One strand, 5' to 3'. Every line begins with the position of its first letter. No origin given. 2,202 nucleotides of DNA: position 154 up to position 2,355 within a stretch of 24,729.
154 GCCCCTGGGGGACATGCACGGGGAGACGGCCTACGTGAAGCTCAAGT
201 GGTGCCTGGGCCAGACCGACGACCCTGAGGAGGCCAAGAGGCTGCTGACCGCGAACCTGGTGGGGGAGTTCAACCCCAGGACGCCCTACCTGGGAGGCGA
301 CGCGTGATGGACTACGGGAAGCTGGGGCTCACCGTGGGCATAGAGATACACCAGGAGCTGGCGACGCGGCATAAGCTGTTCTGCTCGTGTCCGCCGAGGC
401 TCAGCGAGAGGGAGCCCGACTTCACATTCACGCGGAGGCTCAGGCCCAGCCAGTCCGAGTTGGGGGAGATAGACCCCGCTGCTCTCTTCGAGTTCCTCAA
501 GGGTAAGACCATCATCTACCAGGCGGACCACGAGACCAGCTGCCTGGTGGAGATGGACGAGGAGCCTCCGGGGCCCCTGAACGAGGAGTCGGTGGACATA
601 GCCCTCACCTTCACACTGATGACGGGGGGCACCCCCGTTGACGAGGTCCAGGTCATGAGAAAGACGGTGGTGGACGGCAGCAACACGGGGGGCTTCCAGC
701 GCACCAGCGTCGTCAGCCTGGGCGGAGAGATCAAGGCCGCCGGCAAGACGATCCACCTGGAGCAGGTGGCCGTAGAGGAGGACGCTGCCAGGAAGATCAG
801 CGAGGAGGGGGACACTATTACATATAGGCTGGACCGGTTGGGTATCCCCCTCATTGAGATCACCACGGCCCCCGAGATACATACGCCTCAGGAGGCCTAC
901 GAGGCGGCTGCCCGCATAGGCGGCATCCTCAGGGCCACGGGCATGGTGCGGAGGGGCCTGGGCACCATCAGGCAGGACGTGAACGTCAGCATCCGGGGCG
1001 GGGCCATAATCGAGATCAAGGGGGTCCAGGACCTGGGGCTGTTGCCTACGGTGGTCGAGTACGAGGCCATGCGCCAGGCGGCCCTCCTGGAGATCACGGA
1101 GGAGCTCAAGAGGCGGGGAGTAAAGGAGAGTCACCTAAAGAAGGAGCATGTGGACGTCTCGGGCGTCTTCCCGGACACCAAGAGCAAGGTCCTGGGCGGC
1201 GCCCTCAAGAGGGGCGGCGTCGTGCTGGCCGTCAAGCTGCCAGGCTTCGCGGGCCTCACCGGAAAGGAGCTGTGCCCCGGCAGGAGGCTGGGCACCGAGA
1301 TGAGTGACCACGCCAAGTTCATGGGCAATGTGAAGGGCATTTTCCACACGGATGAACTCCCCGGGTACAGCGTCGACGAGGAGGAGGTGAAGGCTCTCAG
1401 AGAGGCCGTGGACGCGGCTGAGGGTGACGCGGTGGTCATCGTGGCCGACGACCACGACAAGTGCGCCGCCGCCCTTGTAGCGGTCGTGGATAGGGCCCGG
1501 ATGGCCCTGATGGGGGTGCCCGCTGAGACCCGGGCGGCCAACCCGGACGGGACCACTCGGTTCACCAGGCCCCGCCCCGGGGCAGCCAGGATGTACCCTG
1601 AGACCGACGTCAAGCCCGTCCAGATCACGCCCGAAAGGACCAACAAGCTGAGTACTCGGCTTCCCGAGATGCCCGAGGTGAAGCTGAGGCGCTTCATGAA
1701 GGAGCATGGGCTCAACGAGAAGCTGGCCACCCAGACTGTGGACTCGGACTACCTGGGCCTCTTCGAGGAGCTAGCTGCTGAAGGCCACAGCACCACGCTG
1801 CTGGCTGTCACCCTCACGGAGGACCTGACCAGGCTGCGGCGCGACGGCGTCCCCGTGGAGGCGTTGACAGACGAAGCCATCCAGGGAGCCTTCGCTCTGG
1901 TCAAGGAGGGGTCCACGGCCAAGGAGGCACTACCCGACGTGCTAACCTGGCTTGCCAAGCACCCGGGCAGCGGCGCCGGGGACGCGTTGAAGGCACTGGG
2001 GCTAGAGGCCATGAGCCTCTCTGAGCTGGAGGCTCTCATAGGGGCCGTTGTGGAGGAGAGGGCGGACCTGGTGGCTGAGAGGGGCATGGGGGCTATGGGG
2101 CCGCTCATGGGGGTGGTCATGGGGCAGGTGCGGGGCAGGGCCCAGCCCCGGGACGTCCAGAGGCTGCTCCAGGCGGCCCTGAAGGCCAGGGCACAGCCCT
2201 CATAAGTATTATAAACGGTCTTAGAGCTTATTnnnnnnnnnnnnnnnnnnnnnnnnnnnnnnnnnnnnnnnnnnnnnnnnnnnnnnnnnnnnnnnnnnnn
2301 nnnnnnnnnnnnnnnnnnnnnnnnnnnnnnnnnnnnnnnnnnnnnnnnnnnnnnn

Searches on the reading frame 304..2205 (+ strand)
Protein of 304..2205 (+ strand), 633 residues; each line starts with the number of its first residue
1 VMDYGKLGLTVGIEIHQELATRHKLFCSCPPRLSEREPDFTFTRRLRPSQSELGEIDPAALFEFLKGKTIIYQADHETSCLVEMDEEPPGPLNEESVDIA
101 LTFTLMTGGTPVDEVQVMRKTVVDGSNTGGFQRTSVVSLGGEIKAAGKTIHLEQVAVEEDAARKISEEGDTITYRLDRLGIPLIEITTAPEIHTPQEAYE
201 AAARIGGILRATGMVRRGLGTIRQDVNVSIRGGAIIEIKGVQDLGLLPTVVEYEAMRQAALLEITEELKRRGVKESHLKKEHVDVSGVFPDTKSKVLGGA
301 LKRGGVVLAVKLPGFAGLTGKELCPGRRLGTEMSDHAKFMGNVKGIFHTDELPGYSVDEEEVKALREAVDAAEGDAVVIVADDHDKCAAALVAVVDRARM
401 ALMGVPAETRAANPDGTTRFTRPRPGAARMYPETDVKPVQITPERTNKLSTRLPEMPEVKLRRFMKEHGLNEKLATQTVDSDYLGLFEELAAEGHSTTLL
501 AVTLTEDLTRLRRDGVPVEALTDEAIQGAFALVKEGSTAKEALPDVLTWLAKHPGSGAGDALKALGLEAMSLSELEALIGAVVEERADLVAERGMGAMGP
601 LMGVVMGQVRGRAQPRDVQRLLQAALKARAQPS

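Call 8: search_protein_families(library=pfam, proteins=[window:304-2205:+], max_evalue=0.001)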
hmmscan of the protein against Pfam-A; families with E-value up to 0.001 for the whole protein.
window:304-2205:+ (633 aa): 4 families
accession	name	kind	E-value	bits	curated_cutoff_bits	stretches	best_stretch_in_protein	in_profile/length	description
PF02934.20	GatB_N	-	5.3e-55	187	23.4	1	10-444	2-274/277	GatB/GatE catalytic domain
PF02938.19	GAD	-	4.1e-22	78.7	23.4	1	300-391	4-95/95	GAD domain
PF02637.23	GatB_Yqey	-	1.3e-19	71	27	1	486-626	2-148/148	GatB domain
PF09424.15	YqeY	-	0.0007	20.1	27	0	569-626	90-143/143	Yqey-like protein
